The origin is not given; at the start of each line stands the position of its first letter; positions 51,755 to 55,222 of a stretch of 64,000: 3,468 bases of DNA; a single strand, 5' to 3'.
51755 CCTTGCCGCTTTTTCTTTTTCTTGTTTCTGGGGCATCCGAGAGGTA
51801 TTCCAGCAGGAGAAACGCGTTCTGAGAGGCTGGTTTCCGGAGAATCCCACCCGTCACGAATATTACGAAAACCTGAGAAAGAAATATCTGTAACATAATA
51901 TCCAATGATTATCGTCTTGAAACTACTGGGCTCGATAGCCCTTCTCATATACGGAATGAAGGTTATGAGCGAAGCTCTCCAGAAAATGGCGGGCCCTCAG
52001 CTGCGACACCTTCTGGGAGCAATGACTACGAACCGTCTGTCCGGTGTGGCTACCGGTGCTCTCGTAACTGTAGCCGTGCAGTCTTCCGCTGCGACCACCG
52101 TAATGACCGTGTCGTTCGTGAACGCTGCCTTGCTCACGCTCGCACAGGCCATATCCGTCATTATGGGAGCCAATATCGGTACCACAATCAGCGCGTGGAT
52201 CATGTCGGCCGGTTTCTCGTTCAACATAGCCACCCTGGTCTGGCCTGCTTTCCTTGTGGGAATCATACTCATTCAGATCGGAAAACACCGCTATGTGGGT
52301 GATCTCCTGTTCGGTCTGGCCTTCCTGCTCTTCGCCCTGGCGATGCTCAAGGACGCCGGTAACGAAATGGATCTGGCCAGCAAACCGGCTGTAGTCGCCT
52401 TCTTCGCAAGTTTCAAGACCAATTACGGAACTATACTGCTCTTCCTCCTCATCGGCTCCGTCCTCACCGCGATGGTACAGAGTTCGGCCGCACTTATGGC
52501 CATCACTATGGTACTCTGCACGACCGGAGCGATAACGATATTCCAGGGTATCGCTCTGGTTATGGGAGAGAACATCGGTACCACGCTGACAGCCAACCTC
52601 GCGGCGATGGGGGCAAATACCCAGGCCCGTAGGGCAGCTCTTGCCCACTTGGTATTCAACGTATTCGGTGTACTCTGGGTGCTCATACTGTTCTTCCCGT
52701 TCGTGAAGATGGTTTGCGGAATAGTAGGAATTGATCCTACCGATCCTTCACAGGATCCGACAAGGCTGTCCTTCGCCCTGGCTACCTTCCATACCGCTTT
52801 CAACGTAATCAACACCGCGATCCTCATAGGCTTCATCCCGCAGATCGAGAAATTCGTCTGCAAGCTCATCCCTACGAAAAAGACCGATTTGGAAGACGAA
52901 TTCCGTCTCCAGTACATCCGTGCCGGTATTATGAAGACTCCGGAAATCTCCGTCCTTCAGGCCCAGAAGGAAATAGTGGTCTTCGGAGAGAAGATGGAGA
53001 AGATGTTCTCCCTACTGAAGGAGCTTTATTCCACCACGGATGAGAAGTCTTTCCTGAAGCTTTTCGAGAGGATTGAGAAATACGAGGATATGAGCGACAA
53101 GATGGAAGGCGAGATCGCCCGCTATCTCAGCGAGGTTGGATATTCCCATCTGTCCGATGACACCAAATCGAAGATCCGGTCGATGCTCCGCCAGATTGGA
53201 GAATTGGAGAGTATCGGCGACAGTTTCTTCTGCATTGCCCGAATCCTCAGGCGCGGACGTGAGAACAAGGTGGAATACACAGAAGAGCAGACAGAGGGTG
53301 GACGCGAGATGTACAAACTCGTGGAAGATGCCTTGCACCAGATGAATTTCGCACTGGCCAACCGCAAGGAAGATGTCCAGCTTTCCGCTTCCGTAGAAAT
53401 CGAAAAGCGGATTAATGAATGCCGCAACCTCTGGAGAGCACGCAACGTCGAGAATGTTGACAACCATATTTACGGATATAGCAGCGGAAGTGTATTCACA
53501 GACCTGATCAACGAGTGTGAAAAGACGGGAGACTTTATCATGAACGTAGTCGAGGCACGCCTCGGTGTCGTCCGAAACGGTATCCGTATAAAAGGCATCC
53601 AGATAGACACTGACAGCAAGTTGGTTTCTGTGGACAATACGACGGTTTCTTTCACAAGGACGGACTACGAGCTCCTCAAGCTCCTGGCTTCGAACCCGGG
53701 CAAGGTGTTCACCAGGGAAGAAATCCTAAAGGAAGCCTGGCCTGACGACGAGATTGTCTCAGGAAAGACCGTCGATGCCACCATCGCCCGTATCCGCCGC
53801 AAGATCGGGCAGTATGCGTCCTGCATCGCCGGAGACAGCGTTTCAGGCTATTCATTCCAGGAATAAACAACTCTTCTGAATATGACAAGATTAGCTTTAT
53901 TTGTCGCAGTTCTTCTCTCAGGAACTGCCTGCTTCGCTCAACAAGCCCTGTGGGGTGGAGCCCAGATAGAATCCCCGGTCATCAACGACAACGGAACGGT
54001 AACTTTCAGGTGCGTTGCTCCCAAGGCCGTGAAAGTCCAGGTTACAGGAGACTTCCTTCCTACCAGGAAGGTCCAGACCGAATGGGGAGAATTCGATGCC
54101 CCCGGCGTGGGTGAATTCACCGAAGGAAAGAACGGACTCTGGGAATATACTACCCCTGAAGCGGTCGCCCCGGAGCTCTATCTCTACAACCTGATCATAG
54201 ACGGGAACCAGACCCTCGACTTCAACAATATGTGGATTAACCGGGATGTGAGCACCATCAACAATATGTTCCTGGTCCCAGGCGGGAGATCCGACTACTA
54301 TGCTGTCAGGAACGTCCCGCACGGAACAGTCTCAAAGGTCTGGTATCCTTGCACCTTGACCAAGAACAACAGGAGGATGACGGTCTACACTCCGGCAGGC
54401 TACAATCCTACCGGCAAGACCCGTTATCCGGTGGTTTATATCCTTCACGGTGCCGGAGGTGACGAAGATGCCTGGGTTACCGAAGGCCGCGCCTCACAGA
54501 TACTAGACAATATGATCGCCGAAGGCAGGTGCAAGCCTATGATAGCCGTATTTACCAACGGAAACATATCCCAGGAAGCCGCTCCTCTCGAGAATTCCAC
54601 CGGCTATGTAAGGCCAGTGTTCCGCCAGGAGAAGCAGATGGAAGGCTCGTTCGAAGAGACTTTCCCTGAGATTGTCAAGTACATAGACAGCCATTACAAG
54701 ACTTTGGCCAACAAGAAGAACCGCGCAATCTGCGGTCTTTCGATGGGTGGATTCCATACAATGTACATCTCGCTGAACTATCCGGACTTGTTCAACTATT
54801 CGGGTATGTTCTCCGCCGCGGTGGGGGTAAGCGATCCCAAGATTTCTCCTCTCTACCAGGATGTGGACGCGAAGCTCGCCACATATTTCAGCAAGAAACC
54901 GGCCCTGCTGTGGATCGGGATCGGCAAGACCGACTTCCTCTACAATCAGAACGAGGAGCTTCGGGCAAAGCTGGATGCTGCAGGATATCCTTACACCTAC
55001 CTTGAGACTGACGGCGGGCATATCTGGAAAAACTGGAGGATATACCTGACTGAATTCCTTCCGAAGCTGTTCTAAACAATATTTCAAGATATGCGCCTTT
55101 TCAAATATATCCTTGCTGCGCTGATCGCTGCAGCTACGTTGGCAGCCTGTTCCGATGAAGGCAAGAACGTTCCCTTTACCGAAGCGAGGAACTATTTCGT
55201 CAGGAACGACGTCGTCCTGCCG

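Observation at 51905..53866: Phosphate-transporter-like membrane protein ending in a PhoB/OmpR-type DNA-binding domain, with no receiver domain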

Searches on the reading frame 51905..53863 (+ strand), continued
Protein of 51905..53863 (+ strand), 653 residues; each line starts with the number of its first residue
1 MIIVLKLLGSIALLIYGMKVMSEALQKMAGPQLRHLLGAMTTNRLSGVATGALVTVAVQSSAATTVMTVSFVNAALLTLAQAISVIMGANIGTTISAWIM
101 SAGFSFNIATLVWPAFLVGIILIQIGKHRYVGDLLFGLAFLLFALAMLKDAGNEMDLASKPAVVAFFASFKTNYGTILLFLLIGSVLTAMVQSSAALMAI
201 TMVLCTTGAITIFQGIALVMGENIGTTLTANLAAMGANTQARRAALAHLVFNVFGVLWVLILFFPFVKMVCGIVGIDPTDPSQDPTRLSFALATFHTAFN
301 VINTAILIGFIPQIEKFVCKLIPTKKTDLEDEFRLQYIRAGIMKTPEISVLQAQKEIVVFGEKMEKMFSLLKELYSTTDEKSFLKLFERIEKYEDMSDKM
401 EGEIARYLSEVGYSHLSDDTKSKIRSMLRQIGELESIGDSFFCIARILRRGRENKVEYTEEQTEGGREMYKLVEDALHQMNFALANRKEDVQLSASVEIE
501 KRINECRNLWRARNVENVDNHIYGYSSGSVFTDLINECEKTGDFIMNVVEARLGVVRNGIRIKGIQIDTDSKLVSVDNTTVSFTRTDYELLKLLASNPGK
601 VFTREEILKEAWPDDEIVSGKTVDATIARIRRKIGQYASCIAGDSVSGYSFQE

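Call 65: find_encoding_contigs(protein=P0080, flank=10000, max_places=1)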
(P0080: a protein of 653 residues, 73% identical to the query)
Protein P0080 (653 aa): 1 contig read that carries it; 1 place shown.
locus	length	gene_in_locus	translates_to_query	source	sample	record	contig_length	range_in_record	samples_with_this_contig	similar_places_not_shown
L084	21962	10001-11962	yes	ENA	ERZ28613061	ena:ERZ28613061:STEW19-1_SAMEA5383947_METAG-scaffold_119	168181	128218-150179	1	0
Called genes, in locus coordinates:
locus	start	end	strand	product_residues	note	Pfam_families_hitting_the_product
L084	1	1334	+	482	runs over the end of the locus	PF02386:TrkH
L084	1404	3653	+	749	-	PF14498:Glyco_hyd_65N_2, PF22124:Glyco_hydro_95_cat, PF21307:Glyco_hydro_95_C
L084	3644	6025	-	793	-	PF07944:Beta-AFase-like_GH127_cat, PF20736:Glyco_hydro127M, PF16375:DUF4986, PF20620:DUF6805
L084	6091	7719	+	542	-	PF05140:ResB, PF01578:Cytochrom_C_asm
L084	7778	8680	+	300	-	PF01545:Cation_efflux, PF16916:ZT_dimer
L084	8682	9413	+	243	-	PF01569:PAP2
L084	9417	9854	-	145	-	PF11396:PepSY_like (faint)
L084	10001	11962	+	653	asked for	PF02690:Na_Pi_cotrans, PF01895:PhoU (weak), PF00486:Trans_reg_C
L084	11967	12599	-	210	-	PF02308:MgtC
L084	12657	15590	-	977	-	PF07494:Reg_prop (faint), PF12833:HTH_18, PF00165:HTH_AraC (weak)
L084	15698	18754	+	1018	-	PF13620:CarboxypepD_reg, PF13715:CarbopepD_reg_2, PF07715:Plug, PF00593:TonB_dep_Rec_b-barrel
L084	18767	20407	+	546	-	PF14322:SusD-like_3, PF07980:SusD_RagB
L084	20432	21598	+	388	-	PF04616:Glyco_hydro_43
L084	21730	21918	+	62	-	-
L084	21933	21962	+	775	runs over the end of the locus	PF00933:Glyco_hydro_3, PF01915:Glyco_hydro_3_C, PF14310:Fn3-like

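Call 66: find_encoding_contigs(protein=P0109, flank=10000, max_places=1)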
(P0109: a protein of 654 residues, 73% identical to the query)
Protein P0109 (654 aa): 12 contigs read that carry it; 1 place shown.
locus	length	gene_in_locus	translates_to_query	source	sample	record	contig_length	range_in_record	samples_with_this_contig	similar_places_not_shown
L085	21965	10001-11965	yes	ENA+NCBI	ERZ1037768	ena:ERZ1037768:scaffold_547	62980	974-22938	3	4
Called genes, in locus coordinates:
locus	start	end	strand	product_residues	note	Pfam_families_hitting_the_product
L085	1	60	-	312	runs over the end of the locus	PF04055:Radical_SAM, PF16199:Radical_SAM_C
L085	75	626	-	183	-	-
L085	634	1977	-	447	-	PF03600:CitMHS, PF03605:DcuA_DcuB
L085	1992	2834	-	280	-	PF01636:APH, PF19974:TCAD9 (weak)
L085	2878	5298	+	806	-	PF09206:ArabFuran-catal, PF00932:LTD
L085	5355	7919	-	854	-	PF00933:Glyco_hydro_3, PF01915:Glyco_hydro_3_C, PF07691:PA14, PF14310:Fn3-like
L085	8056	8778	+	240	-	PF02592:Vut_1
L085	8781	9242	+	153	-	PF14489:QueF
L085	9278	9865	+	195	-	PF04073:tRNA_edit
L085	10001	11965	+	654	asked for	PF02690:Na_Pi_cotrans, PF01895:PhoU (faint), PF00486:Trans_reg_C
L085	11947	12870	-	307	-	PF04397:LytTR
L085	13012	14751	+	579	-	-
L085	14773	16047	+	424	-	PF03773:ArsP_1, PF00403:HMA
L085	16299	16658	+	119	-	PF03965:Penicillinase_R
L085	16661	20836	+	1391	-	PF05569:Peptidase_M56, PF07603:Lcl_C (faint), PF02368:Big_2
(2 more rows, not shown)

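Call 67: find_encoding_contigs(protein=P0102, flank=10000, max_places=1)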
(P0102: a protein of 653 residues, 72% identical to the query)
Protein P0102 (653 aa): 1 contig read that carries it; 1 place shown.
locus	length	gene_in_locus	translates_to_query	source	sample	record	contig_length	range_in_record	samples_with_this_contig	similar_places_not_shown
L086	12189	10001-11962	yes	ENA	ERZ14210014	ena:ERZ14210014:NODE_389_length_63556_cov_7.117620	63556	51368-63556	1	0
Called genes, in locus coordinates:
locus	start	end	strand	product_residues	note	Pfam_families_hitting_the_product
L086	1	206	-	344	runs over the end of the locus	PF01212:Beta_elim_lyase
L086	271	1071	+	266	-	PF03009:GDPD, PF13653:GDPD_2 (weak)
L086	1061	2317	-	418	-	PF02447:GntP_permease, PF13726:Na_H_antiport_2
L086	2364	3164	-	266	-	PF10677:DUF2490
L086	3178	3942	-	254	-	PF16316:DUF4956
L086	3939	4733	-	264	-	PF09359:VTC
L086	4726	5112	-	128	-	-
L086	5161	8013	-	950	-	PF26182:Ig_NUP210_5th (faint), PF26918:Ig_Eae (weak), PF02368:Big_2, PF26918:Ig_Eae (weak), PF02368:Big_2 (weak), PF26918:Ig_Eae, PF14262:Cthe_2159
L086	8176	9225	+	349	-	PF06580:His_kinase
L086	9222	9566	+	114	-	PF00072:Response_reg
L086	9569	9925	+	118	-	PF04397:LytTR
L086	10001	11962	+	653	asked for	PF02690:Na_Pi_cotrans, PF01895:PhoU (faint), PF00486:Trans_reg_C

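Call 72: search_protein_families(library=pfam, proteins=[P0152, P0147, P0157, P0209, P0268, P0144, P0129], max_evalue=0.001)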
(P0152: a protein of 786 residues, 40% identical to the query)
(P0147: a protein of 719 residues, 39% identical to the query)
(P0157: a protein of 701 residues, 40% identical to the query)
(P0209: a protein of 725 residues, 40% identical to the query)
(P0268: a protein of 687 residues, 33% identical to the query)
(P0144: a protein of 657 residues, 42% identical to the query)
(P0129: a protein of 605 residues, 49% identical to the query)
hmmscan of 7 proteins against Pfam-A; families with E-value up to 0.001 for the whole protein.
P0152 (786 aa): 4 families
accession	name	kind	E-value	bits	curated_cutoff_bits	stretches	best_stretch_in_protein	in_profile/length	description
PF02690.20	Na_Pi_cotrans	-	4.2e-59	198.9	29.1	2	242-380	2-136/137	Na+/Pi-cotransporter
PF01895.24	PhoU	-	7.6e-13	49.1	23.5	2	588-674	2-85/89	PhoU domain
PF16656.11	Pur_ac_phosph_N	-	2.8e-06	28.3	30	0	38-114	11-93/93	Purple acid Phosphatase, N-terminal domain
PF25059.1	FN3_DSCAM-DSCAML_C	-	5.7e-05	23.8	39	1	55-117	22-82/89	DSCAM/DSCAML C-terminal Fn3-like domain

P0147 (719 aa): 2 families
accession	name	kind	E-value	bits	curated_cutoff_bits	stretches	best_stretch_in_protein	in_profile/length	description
PF02690.20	Na_Pi_cotrans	-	1.4e-52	177.8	29.1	2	158-297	1-136/137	Na+/Pi-cotransporter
PF01895.24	PhoU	-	1.4e-08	35.4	23.5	1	512-588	8-81/89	PhoU domain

P0157 (701 aa): 2 families
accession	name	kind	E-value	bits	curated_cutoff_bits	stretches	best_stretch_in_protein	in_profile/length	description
PF02690.20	Na_Pi_cotrans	-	4.3e-60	202.1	29.1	2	166-304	2-136/137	Na+/Pi-cotransporter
PF01895.24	PhoU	-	3.2e-07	31.1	23.5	1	526-585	22-81/89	PhoU domain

P0209 (725 aa): 3 families
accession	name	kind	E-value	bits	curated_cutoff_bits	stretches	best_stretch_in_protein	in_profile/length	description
PF02690.20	Na_Pi_cotrans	-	7.3e-63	211.1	29.1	2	184-323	1-136/137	Na+/Pi-cotransporter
PF04314.18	PCuAC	-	5.9e-19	68.4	29.4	1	50-154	1-105/109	Copper chaperone PCu(A)C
PF01895.24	PhoU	-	2.7e-05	24.9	23.5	0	537-617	9-89/89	PhoU domain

P0268 (687 aa): 3 families
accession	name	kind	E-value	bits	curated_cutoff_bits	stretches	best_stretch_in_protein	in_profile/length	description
PF02690.20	Na_Pi_cotrans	-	3.3e-49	166.9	29.1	2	143-282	1-136/137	Na+/Pi-cotransporter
PF01895.24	PhoU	-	5.3e-12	46.4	23.5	2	491-580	2-88/89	PhoU domain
PF01865.21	PhoU_div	-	0.00099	19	24.4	0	601-681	125-206/214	Protein of unknown function DUF47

P0144 (657 aa): 2 families
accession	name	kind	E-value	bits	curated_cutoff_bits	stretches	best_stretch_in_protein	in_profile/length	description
PF02690.20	Na_Pi_cotrans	-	1.2e-61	207.2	29.1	2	17-156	1-136/137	Na+/Pi-cotransporter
PF01895.24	PhoU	-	2.2e-15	57.2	23.5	2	471-545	11-85/89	PhoU domain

P0129 (605 aa): 3 families
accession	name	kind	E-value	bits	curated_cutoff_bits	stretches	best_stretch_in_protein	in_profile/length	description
PF02690.20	Na_Pi_cotrans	-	1.3e-61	207.1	29.1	2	22-161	1-136/137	Na+/Pi-cotransporter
PF01895.24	PhoU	-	7.9e-10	39.4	23.5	1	408-494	6-89/89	PhoU domain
PF23831.1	DUF7201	-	0.0002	21.5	27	1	456-530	13-82/142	Coiled-coil region of unknown function (DUF7201)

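Call 76: find_encoding_contigs(protein=P0054, flank=3000, max_places=1)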
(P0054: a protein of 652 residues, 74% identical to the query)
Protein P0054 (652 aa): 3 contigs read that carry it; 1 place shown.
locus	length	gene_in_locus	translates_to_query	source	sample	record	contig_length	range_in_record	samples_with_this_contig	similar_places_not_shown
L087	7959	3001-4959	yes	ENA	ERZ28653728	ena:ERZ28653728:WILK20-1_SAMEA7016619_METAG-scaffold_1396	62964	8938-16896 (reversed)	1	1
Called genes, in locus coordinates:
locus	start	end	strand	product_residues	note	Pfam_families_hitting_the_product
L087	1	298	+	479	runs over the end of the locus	PF01636:APH, PF22740:PapZ_C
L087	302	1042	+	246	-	PF00483:NTP_transferase, PF12804:NTP_transf_3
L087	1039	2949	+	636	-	PF00884:Sulfatase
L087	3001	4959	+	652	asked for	PF02690:Na_Pi_cotrans, PF01895:PhoU (faint), PF00486:Trans_reg_C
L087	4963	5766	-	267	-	PF03358:FMN_red, PF12682:Flavodoxin_4, PF12724:Flavodoxin_5 (faint)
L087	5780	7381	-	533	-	PF07969:Amidohydro_3 (weak), PF01979:Amidohydro_1 (faint)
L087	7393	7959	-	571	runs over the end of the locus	PF00501:AMP-binding, PF13193:AMP-binding_C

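Call 77: find_encoding_contigs(protein=P0118, flank=3000, max_places=1)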
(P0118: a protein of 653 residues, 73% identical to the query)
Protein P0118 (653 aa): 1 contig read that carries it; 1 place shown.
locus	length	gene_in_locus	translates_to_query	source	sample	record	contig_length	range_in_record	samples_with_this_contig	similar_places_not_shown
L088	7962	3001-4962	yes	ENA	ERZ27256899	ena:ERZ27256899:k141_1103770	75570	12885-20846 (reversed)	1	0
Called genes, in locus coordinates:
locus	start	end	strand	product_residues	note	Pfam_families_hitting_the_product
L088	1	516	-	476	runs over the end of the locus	PF00135:COesterase, PF20434:BD-FAE, PF00135:COesterase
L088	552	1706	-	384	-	PF14391:DUF4421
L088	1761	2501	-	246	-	PF02535:Zip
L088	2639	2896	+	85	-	PF04226:Transgly_assoc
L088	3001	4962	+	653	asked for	PF02690:Na_Pi_cotrans, PF01895:PhoU (faint), PF00486:Trans_reg_C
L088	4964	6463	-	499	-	PF02386:TrkH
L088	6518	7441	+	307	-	PF00126:HTH_1, PF03466:LysR_substrate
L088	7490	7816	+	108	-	-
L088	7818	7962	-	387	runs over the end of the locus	PF04087:DUF389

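Call 78: find_encoding_contigs(protein=P0026, flank=3000, max_places=1)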
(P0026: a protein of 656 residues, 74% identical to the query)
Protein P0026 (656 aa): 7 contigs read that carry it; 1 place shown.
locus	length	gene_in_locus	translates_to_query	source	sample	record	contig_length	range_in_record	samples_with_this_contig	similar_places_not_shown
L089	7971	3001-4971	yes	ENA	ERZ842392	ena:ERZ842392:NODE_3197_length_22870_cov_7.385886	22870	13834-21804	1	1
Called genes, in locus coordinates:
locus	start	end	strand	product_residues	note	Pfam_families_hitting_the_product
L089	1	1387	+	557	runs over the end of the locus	PF02463:SMC_N (faint), PF00005:ABC_tran, PF13476:AAA_23 (faint), PF13555:AAA_29 (faint), PF13304:AAA_21 (faint), PF12848:ABC_tran_Xtn, PF00005:ABC_tran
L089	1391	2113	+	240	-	PF24741:AlkZ-rel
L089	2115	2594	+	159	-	PF04073:tRNA_edit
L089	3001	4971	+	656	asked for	PF02690:Na_Pi_cotrans, PF01895:PhoU (faint), PF00486:Trans_reg_C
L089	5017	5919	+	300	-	PF05140:ResB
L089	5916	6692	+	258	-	PF01578:Cytochrom_C_asm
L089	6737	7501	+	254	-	PF02535:Zip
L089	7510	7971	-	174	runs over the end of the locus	PF18306:LDcluster4, PF03641:Lysine_decarbox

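Call 79: find_encoding_contigs(protein=P0104, flank=3000, max_places=1)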
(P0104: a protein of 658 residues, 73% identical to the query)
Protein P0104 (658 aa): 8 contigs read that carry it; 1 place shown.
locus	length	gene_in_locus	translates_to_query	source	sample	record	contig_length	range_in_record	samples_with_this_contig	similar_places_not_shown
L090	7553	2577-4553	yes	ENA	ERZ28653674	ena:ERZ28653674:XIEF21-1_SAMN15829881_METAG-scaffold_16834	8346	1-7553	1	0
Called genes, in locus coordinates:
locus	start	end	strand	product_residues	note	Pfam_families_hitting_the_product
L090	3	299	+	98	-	?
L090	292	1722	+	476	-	PF10396:TrmE_N, PF03193:RsgA_GTPase (faint), PF12631:MnmE_helical, PF00025:Arf (faint), PF02421:FeoB_N, PF00350:Dynamin_N (weak), PF01926:MMR_HSR1, PF00009:GTP_EFTU (weak), +1 more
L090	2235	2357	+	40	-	-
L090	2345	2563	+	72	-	-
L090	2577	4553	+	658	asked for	PF02690:Na_Pi_cotrans, PF01895:PhoU (faint), PF00486:Trans_reg_C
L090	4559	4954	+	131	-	PF00293:NUDIX, PF14815:NUDIX_4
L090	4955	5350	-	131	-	PF06803:DUF1232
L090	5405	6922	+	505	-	PF08903:DUF1846, PF20921:DUF1846_C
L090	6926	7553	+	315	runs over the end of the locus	PF01259:SAICAR_synt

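Call 80: find_encoding_contigs(protein=P0066, flank=3000, max_places=1)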
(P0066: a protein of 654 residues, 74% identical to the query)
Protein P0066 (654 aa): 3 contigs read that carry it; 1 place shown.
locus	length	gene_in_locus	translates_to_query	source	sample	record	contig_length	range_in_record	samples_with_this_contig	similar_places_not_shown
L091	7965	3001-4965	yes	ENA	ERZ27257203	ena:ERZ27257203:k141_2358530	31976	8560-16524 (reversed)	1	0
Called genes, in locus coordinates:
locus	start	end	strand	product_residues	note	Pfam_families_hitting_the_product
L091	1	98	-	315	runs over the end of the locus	PF02899:Phage_int_SAM_1, PF00589:Phage_integrase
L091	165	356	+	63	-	PF01165:Ribosomal_S21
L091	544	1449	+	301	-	PF00753:Lactamase_B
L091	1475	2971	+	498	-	PF04616:Glyco_hydro_43, PF00754:F5_F8_type_C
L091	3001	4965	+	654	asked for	PF02690:Na_Pi_cotrans, PF01895:PhoU (faint), PF00486:Trans_reg_C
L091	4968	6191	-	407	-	PF00331:Glyco_hydro_10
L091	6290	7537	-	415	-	PF05569:Peptidase_M56, PF03544:TonB_C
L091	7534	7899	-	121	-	PF03965:Penicillinase_R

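Call 87: search_protein_families(library=pfam, proteins=[L024:8407-9342:+, L009:5233-6168:+, L006:5989-7944:+, L024:5980-7665:+], max_evalue=0.001)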
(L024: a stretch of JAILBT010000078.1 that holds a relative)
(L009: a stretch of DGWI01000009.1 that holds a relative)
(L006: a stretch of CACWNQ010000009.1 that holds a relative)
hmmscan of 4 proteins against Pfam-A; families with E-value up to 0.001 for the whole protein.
L024:8407-9342:+ (312 aa): 2 families
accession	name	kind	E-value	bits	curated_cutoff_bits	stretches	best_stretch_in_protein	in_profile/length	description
PF02518.31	HATPase_c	-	3.1e-27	95.6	26.4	1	207-311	6-108/111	Histidine kinase-, DNA gyrase B-, and HSP90-like ATPase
PF00512.31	HisKA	-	6e-14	52.3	26.9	1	90-155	1-64/66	His Kinase A (phospho-acceptor) domain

L009:5233-6168:+ (312 aa): 2 families
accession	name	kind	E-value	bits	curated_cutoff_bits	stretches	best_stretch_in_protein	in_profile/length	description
PF02518.31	HATPase_c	-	2.7e-25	89.4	26.4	1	203-311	2-108/111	Histidine kinase-, DNA gyrase B-, and HSP90-like ATPase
PF00512.31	HisKA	-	3.8e-14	52.9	26.9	1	90-155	1-64/66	His Kinase A (phospho-acceptor) domain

L006:5989-7944:+ (652 aa): 3 families
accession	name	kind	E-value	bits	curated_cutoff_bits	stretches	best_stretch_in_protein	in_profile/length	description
PF02690.20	Na_Pi_cotrans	-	1.6e-56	190.6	29.1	2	15-151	1-136/137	Na+/Pi-cotransporter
PF00486.34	Trans_reg_C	-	1e-20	74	26.2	1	577-649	1-77/77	Transcriptional regulatory protein, C terminal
PF01895.24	PhoU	-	3.2e-08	34.3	23.5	1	362-448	5-88/89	PhoU domain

L024:5980-7665:+ (562 aa): 2 families
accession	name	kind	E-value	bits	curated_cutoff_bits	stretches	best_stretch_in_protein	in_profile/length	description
PF02690.20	Na_Pi_cotrans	-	1e-55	188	29.1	2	20-156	1-136/137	Na+/Pi-cotransporter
PF01895.24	PhoU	-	4.4e-11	43.4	23.5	2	367-453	4-87/89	PhoU domain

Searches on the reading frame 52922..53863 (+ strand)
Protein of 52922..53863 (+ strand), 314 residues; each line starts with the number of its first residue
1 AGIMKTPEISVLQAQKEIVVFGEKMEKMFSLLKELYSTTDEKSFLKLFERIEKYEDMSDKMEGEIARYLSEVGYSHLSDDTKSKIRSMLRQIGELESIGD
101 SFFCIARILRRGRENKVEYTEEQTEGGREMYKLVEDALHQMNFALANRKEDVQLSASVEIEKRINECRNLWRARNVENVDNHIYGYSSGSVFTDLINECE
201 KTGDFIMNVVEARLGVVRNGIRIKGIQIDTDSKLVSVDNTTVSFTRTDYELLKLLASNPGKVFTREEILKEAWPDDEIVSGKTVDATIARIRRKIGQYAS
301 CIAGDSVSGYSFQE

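Call 93: predict_structure(alignment_id=A2)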
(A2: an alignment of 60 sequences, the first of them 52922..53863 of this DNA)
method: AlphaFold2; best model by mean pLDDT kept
length: 314 residues; sequences in the alignment: 60
mean_pLDDT: 89.9   pTM: 0.69
mean pLDDT of the five models: 89.9, 89.2, 89.0, 88.8, 87.1
residues with pLDDT >= 90: 207; 70-90: 91; 50-70: 12; < 50: 4
segments of 3 or more residues with pLDDT < 50: 1-4
pLDDT, mean of each block of 10 residues (from residue 1): 61 95 98 96 98 97 95 83 90 98 98 93 95 98 91 87 91 93 91 96 94 73 80 81 91 90 91 75 90 93 89 84
secondary structure, 60 per line:
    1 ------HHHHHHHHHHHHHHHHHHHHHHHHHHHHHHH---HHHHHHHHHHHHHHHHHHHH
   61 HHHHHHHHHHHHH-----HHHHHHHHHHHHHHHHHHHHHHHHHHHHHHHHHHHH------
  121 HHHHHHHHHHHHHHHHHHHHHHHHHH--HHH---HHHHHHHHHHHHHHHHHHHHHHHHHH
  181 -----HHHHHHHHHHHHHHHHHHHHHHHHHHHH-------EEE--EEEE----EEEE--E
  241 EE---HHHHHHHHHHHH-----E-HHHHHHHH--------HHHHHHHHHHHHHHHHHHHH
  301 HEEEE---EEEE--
elements in order: H7-37 H41-73 H79-114 H121-146 H155-180 H186-213 E221-223 E226-229 E234-237 E240-242 H246-257 H265-272 H281-301 E302-305 E309-312

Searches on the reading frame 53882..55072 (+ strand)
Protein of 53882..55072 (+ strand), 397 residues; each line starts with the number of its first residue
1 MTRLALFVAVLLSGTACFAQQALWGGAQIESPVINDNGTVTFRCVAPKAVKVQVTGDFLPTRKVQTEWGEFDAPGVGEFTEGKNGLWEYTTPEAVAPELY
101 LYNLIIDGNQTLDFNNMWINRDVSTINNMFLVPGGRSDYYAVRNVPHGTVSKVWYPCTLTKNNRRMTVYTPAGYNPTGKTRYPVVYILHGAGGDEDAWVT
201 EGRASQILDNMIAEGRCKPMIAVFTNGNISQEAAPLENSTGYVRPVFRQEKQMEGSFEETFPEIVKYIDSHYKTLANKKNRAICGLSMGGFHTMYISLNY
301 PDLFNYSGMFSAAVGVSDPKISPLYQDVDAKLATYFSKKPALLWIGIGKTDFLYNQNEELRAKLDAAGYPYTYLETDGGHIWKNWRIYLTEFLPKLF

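Call 9: search_protein_families(library=pfam, proteins=[window:53882-55072:+], max_evalue=0.001)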
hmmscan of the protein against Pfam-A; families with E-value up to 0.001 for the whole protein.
window:53882-55072:+ (397 aa): 1 family
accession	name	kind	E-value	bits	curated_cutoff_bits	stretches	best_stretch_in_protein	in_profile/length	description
PF00756.26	Esterase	-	5e-25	89.2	22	1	161-395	5-250/251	Putative esterase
